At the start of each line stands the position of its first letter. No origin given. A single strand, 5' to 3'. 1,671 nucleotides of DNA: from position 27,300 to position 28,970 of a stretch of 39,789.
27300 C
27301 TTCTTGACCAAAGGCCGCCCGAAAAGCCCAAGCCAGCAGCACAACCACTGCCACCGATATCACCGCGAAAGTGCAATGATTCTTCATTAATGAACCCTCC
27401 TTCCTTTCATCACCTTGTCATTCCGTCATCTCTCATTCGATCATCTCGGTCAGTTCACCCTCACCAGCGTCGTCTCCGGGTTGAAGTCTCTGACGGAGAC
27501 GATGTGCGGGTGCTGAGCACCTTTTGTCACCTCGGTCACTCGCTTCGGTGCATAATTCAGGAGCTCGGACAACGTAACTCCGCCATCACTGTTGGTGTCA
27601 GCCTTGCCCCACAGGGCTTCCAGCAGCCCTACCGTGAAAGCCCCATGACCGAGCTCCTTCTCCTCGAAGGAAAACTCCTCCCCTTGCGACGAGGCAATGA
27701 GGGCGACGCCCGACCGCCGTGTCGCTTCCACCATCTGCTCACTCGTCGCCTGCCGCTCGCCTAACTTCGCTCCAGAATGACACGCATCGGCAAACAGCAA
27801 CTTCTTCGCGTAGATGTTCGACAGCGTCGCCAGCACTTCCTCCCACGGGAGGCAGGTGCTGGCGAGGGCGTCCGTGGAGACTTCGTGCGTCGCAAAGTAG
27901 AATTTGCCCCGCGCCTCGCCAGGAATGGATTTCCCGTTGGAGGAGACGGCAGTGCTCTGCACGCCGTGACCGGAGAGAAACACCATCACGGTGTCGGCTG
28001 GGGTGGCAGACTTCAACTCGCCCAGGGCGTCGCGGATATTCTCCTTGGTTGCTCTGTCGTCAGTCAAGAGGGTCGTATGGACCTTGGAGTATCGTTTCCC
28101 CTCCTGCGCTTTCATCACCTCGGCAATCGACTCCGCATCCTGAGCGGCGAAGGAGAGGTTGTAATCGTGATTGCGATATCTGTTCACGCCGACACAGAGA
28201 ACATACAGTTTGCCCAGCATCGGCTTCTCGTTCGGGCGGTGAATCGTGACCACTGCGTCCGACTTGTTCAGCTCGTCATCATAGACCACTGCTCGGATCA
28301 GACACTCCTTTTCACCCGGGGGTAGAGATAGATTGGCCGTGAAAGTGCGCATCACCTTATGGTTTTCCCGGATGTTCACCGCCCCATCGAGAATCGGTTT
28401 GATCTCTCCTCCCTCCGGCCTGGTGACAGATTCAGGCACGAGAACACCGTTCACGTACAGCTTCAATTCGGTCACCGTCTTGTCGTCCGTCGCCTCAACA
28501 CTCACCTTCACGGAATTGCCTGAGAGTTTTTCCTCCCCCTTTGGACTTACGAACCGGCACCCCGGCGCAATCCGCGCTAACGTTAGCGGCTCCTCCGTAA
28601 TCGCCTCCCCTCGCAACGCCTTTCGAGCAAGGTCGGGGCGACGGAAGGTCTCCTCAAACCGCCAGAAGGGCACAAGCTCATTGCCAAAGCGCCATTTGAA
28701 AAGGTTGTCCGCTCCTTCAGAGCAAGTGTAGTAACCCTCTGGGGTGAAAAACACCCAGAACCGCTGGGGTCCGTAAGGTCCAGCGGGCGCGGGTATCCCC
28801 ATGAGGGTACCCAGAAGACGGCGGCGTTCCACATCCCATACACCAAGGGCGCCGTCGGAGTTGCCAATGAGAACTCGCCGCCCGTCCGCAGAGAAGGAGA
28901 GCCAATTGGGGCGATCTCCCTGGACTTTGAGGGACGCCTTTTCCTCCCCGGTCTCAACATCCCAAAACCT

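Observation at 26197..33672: Four pseudopilin genes packed onto two signal-peptide-bearing caspase genes, one fused to 14 WD40 blades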

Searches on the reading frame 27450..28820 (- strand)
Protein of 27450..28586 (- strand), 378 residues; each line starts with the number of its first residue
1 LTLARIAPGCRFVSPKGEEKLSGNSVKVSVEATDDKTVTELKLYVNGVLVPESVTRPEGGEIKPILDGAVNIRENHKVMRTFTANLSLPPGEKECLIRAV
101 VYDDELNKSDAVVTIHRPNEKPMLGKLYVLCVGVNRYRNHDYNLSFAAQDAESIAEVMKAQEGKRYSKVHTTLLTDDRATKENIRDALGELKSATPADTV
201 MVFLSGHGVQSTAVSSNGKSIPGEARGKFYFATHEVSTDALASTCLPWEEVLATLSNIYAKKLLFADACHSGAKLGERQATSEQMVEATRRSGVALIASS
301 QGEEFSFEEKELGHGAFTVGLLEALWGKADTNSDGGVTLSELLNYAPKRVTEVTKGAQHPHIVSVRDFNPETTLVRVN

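Call 17: find_related_loci(query=A1, collection=genome_contigs, flank=10000)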
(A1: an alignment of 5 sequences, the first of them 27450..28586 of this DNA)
Query A1 (378 aa) in genome_contigs; peptide patterns used: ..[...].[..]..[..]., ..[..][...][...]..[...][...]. (x = any residue, [..] = any of these).
302 stretches matched a pattern; 235 encode a relative of the query (tblastn E <= 1e-3); the best 80 are kept; 80 distinct loci.
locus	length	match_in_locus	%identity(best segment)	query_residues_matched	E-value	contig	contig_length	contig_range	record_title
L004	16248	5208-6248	33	8-375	2e-52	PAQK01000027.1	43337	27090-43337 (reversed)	MAG: Gemmatimonadetes bacterium isolate SP138 161894, whole genome shotgun sequence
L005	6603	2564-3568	33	6-360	2e-47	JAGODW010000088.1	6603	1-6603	MAG: Spirochaetales bacterium isolate Go_SlDig_bin_479 Go_SlDig_37714_length_6603_cov_4.970661, whole genome shotgun seq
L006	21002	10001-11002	32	8-360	2e-46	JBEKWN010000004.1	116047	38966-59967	MAG: Thermodesulfobacteriota bacterium isolate SPRUCE 629 SPRUCE_629_4, whole genome shotgun sequence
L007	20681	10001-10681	38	127-360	1e-45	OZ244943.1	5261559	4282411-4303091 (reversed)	MAG: Reichenbachiella sp. isolate a3e05d79-69d8-4949-a7ba-618a7e226566 genome assembly, chromosome: 1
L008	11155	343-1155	36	81-360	5e-44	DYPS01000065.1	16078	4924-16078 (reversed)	MAG TPA_asm: Desulfosporosinus sp. isolate SulCav_GS09_5_32_142 SulCav_GS09_5_6008_length_16078_cov_81_138988, whole gen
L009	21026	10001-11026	31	1-360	8e-44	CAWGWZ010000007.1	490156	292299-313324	MAG: uncultured delta proteobacterium isolate MFD04408.bin.3.38 genome assembly, contig: contig_14001, whole genome shot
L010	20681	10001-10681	37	127-360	2e-43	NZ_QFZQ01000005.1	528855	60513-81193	Reichenbachiella versicolor strain DC003 contig5, whole genome shotgun sequence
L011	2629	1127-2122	31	8-360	8e-43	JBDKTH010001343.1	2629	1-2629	MAG: Thermoguttaceae bacterium isolate 6_bin.231_R1 c_000001359169, whole genome shotgun sequence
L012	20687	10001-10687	37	126-360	3e-42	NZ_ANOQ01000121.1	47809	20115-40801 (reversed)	Rhodopirellula sp. SWK7 cSWK70124, whole genome shotgun sequence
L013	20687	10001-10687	37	126-360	1e-41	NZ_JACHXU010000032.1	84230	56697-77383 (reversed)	Aporhodopirellula rubra strain CECT 8075 Ga0372409_32, whole genome shotgun sequence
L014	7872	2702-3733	29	8-369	6e-42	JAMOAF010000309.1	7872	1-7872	MAG: Planctomycetota bacterium isolate Bin_67 Bin_67_scaffold_9485, whole genome shotgun sequence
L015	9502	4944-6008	31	3-368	1e-41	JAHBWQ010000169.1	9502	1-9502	MAG: Nitrospira sp. isolate ACE_NIT9 NIT9_169, whole genome shotgun sequence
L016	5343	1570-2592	31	5-368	2e-41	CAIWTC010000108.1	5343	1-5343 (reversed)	MAG: uncultured Ignavibacteriales bacterium isolate LJ-5-9m_bin-0204 genome assembly, contig: bin-0204:108/780, whole ge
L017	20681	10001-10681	36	126-360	2e-41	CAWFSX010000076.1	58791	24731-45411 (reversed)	MAG: uncultured delta proteobacterium isolate MFD00709.bin.2.41 genome assembly, contig: contig_7488, whole genome shotg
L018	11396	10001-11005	28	3-360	2e-41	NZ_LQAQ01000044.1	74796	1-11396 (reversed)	Flammeovirga sp. SJP92 Scaffold2_6, whole genome shotgun sequence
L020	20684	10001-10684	37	126-360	2e-41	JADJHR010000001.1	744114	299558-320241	MAG: Rubrivivax sp. isolate Ega_18-Q3-R5-49_BATAC.212 tig00000616-10-7428540, whole genome shotgun sequence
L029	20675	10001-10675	37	127-360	1e-40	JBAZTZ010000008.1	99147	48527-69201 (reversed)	MAG: Sulfuricurvum sp. isolate SO_2017_GW1_215 NODE_1395_length_99147_cov_1.747152_OW334_2017, whole genome shotgun sequ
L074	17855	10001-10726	34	110-360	2e-32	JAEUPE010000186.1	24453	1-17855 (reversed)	MAG: Rubrivivax sp. isolate new MAG-217 k141_1150012, whole genome shotgun sequence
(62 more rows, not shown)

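Call 22: search_protein_families(library=pfam, proteins=[L007:6148-7677:+, L006:16652-17515:-, L029:12889-14619:-, L009:17029-17829:-, L020:3589-7755:+, L004:9670-10494:+, L014:6259-7641:+, L012:5849-7006:+, L074:3689-6619:-], max_evalue=0.001)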
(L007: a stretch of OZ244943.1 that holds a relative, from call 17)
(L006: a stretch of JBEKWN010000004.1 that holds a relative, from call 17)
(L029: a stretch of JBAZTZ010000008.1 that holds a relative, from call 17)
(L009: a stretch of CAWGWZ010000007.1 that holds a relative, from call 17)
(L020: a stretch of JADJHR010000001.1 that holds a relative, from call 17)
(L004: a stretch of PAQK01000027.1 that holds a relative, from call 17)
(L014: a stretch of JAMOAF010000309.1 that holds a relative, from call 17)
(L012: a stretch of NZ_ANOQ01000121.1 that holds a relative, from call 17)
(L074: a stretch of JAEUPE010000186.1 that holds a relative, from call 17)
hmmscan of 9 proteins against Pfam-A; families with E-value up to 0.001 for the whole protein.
L007:6148-7677:+ (509 aa): 1 family
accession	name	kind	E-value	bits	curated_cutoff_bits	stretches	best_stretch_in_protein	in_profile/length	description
PF14326.11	DUF4384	-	4.8e-07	30.2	27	1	387-453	2-75/81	Domain of unknown function (DUF4384)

L006:16652-17515:- (287 aa): 1 family
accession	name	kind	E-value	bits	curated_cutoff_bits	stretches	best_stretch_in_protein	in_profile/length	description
PF14326.11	DUF4384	-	5.9e-21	74.8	27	1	151-229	1-79/81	Domain of unknown function (DUF4384)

L029:12889-14619:- (576 aa): 7 families
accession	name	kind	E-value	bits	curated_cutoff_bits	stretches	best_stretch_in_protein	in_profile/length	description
PF00664.28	ABC_membrane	-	1.7e-40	139.9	28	1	28-293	5-272/274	ABC transporter transmembrane region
PF00005.33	ABC_tran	-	1.2e-29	104.1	25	1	354-502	1-137/137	ABC transporter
PF02463.25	SMC_N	-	5.4e-10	39.5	40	1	359-542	20-209/220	RecF/RecN/SMC N terminal domain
PF03193.22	RsgA_GTPase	-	1.3e-05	25.5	30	1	319-389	63-131/174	RsgA GTPase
PF00350.29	Dynamin_N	-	0.00014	22.4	27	0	367-401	1-35/168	Dynamin family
PF09818.15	ABC_ATPase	-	0.00032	20.3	23.2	0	447-534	132-218/283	P-loop domain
PF20703.3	nSTAND1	-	0.00083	19.5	27.1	0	354-388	23-59/379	Novel STAND NTPase 1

L009:17029-17829:- (266 aa): 4 families
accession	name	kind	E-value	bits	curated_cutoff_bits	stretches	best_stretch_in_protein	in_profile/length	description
PF00005.33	ABC_tran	-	2.7e-21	77.1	25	1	27-184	2-136/137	ABC transporter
PF12399.14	BCA_ABC_TP_C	-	1.1e-08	34.9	25.5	1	233-257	1-25/27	Branched-chain amino acid ATP-binding cassette transporter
PF13476.12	AAA_23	-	2.8e-06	28.6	27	1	30-57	16-40/201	AAA domain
PF13304.12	AAA_21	-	0.00022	21.8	27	1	39-59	2-22/304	AAA domain, putative AbiEii toxin, Type IV TA system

L020:3589-7755:+ (1388 aa): 7 families
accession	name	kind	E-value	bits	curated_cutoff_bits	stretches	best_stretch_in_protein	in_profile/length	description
PF18998.6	Flg_new_2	-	6e-42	141.9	23.6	5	721-788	4-72/73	Divergent InlB B-repeat domain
PF13418.12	Kelch_4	-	5.7e-23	81.1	21.6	3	990-1029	5-42/49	Galactose oxidase, central domain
PF13415.12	Kelch_3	-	4.6e-14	52.6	22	1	1215-1280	1-45/48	Galactose oxidase, central domain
PF24981.1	Beta-prop_ATRN-LZTR1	-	9.6e-14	51.8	50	0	996-1032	48-83/289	Attractin/LZTR1 beta-propeller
PF13964.12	Kelch_6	-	9.8e-13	48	25.3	0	998-1029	12-41/50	Kelch motif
PF24996.1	NANM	-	2.1e-11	43.8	45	0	980-1046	46-114/350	N-acetylneuraminate epimerase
PF01344.31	Kelch_1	-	0.00021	21.2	20.1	0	1215-1246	12-40/46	Kelch motif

L004:9670-10494:+ (274 aa): 21 families
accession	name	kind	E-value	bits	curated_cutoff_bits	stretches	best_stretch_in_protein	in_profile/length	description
PF13432.12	TPR_16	-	1.5e-33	115.2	32.7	4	186-246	2-62/65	Tetratricopeptide repeat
PF07719.23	TPR_2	-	6.8e-31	104.2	27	4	181-214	1-34/34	Tetratricopeptide repeat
PF00515.34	TPR_1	-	2.5e-27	94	27.8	2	181-214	1-34/34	Tetratricopeptide repeat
PF13414.12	TPR_11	-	6.7e-19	67.7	26.8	1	154-195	1-42/42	TPR repeat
PF13424.12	TPR_12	-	7.5e-19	68.2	30.1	1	147-209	3-73/77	Tetratricopeptide repeat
PF13181.12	TPR_8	-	2.5e-18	65.1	25.7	1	181-212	1-32/34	Tetratricopeptide repeat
PF13431.12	TPR_17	-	3.3e-17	61.7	24.4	0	171-201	3-33/34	Tetratricopeptide repeat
PF13428.12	TPR_14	-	7e-16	57.6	23.5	1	183-222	3-42/44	Tetratricopeptide repeat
PF13174.12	TPR_6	-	2.9e-15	56.2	26.3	0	183-213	2-32/33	Tetratricopeptide repeat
PF14559.12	TPR_19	-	1.8e-13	51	25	1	159-214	3-58/68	Tetratricopeptide repeat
PF13176.12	TPR_7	-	1.1e-12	47.4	27.9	0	118-141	4-29/36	Tetratricopeptide repeat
PF12895.13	ANAPC3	-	1.7e-12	47.9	27.2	2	127-184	3-60/82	Anaphase-promoting complex, cyclosome, subunit 3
PF13374.12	TPR_10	-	3.6e-11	43.2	27.5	0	118-139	7-28/42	Tetratricopeptide repeat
PF23914.1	TPR_CcmH_CycH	-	4.7e-09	36.7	42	1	152-249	55-155/158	Cytochrome c-type biogenesis protein H TPR domain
PF13371.12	TPR_9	-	6.1e-08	33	35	1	156-214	4-62/73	Tetratricopeptide repeat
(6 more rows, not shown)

L014:6259-7641:+ (460 aa): 4 families
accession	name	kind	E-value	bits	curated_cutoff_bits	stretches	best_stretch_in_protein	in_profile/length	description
PF19051.5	GFO_IDH_MocA_C2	-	2.5e-17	63.7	23.3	1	212-280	33-102/254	Oxidoreductase family, C-terminal alpha/beta domain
PF01408.29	GFO_IDH_MocA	-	4.4e-16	60.1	24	1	35-176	1-119/120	Oxidoreductase family, NAD-binding Rossmann fold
PF22725.1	GFO_IDH_MocA_C3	-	9.9e-07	29.2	27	1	246-280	29-62/124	GFO/IDH/MocA C-terminal domain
PF02894.22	GFO_IDH_MocA_C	-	0.00056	20.2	22.9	0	243-280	22-59/218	Oxidoreductase family, C-terminal alpha/beta domain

L012:5849-7006:+ (385 aa): 2 families
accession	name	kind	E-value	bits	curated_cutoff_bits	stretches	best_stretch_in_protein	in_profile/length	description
PF01595.25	CNNM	-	2e-35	122.6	28.4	1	9-184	4-181/181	Cyclin M transmembrane N-terminal domain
PF00571.33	CBS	-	3.1e-10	40.7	24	1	269-319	6-56/57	CBS domain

L074:3689-6619:- (976 aa): 4 families
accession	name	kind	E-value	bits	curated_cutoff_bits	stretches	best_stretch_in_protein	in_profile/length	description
PF00931.28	NB-ARC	-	8.6e-08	32.2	23.5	1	258-369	20-136/248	NB-ARC domain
PF05729.18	NACHT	-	2.2e-06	28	26.7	1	257-370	1-130/167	NACHT domain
PF13191.12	AAA_16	-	7.2e-06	27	32.6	1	246-363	12-163/167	AAA ATPase domain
PF13424.12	TPR_12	-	0.00029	21.4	30.1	1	818-884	7-75/77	Tetratricopeptide repeat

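Call 27: find_related_loci(query=A3, collection=metagenome_contigs, flank=10000)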
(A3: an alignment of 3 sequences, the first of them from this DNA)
Query A3 (456 aa) in metagenome_contigs; peptide patterns used: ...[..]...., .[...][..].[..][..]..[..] (x = any residue, [..] = any of these).
429 stretches matched a pattern; 7 encode a relative of the query (tblastn E <= 1e-3); 7 distinct loci.
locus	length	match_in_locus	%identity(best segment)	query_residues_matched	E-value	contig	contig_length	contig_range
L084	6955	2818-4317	43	1-455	1e-130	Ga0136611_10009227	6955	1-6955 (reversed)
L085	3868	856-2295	44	21-455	2e-131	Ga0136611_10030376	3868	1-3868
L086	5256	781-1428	31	206-430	1e-22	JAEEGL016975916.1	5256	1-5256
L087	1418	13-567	30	234-430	1e-19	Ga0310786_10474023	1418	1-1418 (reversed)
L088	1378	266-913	26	206-433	4e-16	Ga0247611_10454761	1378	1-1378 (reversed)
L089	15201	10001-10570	28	206-423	4e-14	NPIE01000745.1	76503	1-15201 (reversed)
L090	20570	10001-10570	28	206-423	5e-14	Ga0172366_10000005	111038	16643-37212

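Call 30: find_homologous_proteins(query=A3, max_evalue=1e-10)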
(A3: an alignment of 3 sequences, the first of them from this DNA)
Query A3 (3 sequences) (456 aa, profile of the alignment): 74 proteins with E <= 1e-10 among 8000 candidates.
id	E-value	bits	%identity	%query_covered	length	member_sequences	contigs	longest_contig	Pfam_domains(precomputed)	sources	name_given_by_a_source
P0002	2.9e-246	835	49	95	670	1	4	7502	PF25168.2,PF23769.2,PF24105.2,PF24805.2,PF24817.2,PF23393.3,PF20426.5,PF00656.28,PF25460.2,PF00400.39,PF23414.2,PF23410.5,PF25174.2,PF24814.2,PF23381.2,PF25173.2,PF25171.2,PF12894.14,PF25175.2,PF24796.2,PF24780.2,PF23409.2,PF25172.2,PF24782.3,PF25391.2,PF24807.2,PF25047.1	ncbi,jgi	jgi:hypothetical protein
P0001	4.8e-201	686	48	82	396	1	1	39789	PF00656.28,PF17957.8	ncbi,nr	ncbi:MAG: caspase family protein [Armatimonadetes bacterium]|nr:caspase family protein [Armatimonado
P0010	4.8e-185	633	52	95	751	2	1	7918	PF25168.2,PF23586.3,PF24105.2,PF24805.2,PF25048.2,PF24017.3,PF23342.2,PF24817.2,PF23393.3,PF23389.2,PF23609.2,PF20426.5,PF00656.28,PF25460.2,PF00400.39,PF23414.2,PF25178.1,PF23410.5,PF25174.2,PF24814.2,PF23381.2,PF21029.4,PF25173.2,PF23383.2,PF25171.2,PF12894.14,PF25175.2,PF24796.2,PF07676.19,PF2478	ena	-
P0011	1.3e-116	408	46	77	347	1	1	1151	PF00656.28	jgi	jgi:hypothetical protein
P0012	9.4e-89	316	37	96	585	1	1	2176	PF25168.2,PF24105.2,PF24805.2,PF25048.2,PF24017.3,PF23342.2,PF23411.2,PF23760.2,PF24817.2,PF23393.3,PF23389.2,PF20426.5,PF00656.28,PF25460.2,PF00400.39,PF23414.2,PF25178.1,PF23410.5,PF23775.2,PF25174.2,PF24814.2,PF23381.2,PF17957.8,PF21029.4,PF25173.2,PF23383.2,PF25171.2,PF12894.14,PF25175.2,PF24796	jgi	jgi:hypothetical protein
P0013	1.4e-87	312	37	95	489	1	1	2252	PF00656.28,PF17957.8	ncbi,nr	ncbi:MAG TPA: caspase family protein, partial [Armatimonadota bacterium]|nr:caspase family protein [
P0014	7.1e-84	300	35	95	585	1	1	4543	PF25174.2,PF24814.2,PF23381.2,PF17957.8,PF25173.2,PF25175.2,PF24817.2,PF25172.2,PF00656.28,PF24807.2,PF00400.39,PF23414.2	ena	-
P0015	8.9e-82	293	35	99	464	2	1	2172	PF00656.28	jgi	jgi:hypothetical protein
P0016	2.9e-79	285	35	93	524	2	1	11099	PF00656.28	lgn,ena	-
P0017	1.6e-78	282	36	93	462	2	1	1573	PF00656.28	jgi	jgi:hypothetical protein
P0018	9.2e-78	280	34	95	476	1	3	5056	PF00656.28,PF17957.8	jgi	-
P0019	2.5e-71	259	41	67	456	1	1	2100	PF00656.28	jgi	-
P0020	6.6e-69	251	33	91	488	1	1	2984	PF00656.28,PF17957.8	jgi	jgi:hypothetical protein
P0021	4.7e-63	231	31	93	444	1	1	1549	PF00656.28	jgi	jgi:hypothetical protein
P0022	2.4e-60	223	37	69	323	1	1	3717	PF00656.28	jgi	-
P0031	2.8e-44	170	31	95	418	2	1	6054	PF00656.28,PF17957.8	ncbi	-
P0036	3.2e-41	160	31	92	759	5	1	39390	PF23381.2,PF00656.28,PF25173.2,PF25175.2,PF00400.39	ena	-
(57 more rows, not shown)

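Call 31: find_encoding_contigs(protein=P0010, flank=10000, max_places=4)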
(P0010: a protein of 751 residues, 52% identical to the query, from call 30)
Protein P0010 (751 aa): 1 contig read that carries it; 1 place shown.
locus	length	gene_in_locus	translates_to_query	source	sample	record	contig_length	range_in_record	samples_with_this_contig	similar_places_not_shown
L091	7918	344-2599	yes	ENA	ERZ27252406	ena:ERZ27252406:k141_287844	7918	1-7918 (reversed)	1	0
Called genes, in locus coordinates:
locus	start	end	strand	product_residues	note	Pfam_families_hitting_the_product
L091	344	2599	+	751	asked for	PF23381:Beta-prop_IFT122_1st, PF23409:Beta-prop_EML, PF24807:WD40_CDC20-Fz, PF24814:WD40_Prp19, PF25173:Beta-prop_WDR3_1st, PF25174:Beta-prop_THOC3, PF25175:Beta-prop_WDR5, PF25391:WD40_Gbeta, +63 more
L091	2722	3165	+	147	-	-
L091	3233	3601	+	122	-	-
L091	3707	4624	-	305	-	PF07963:N_methyl, PF07596:SBP_bac_10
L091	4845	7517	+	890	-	PF00211:Guanylate_cyc, PF00931:NB-ARC (weak), PF13191:AAA_16 (weak), PF13401:AAA_22 (faint), PF13424:TPR_12 (weak)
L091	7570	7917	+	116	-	?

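Call 32: find_encoding_contigs(protein=P0016, flank=10000, max_places=4)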
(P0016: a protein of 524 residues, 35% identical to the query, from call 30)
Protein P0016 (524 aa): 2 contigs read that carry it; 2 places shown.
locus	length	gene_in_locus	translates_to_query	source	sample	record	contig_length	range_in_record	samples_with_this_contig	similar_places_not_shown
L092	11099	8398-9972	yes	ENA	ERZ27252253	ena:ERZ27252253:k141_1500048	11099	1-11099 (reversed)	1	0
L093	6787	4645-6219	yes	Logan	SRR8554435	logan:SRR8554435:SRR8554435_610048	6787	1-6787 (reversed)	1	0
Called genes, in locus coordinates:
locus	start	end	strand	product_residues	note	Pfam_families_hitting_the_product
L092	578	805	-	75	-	PF01527:HTH_Tnp_1, PF13384:HTH_23 (weak)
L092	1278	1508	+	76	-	-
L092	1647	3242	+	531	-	PF03704:BTAD, PF13401:AAA_22 (faint), PF01637:ATPase_2 (faint), PF13191:AAA_16, PF25199:nSTAND_NTPase5 (faint)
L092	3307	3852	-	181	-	-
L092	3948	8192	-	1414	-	PF24517:CBM96, PF13004:BACON (faint), PF19190:BACON_2 (weak), PF22076:Cep192_D6 (faint), PF19190:BACON_2, PF00041:fn3 (faint), PF16656:Pur_ac_phosph_N (weak)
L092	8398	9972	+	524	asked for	PF00656:Peptidase_C14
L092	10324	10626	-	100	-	PF01527:HTH_Tnp_1, PF13384:HTH_23 (weak)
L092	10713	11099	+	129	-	?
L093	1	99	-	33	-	?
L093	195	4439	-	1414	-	PF24517:CBM96, PF13004:BACON (faint), PF19190:BACON_2 (weak), PF22076:Cep192_D6 (faint), PF19190:BACON_2, PF00041:fn3 (faint), PF16656:Pur_ac_phosph_N (weak)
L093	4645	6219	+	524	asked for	PF00656:Peptidase_C14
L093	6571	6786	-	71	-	?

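Call 33: find_encoding_contigs(protein=P0014, flank=10000, max_places=4)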
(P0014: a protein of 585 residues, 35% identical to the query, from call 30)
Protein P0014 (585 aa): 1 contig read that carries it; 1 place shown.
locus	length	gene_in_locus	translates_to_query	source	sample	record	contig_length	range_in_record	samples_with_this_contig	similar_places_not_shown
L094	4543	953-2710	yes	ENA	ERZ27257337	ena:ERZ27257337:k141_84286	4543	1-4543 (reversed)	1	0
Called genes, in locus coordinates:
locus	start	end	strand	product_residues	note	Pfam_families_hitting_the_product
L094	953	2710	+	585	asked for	PF23414:Beta-prop_EML_2 (weak), PF24814:WD40_Prp19 (weak), PF24817:WD40_WDHD1_1st, PF25174:Beta-prop_THOC3, PF25175:Beta-prop_WDR5, PF25173:Beta-prop_WDR3_1st, PF23381:Beta-prop_IFT122_1st, PF00656:Peptidase_C14, +4 more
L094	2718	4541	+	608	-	?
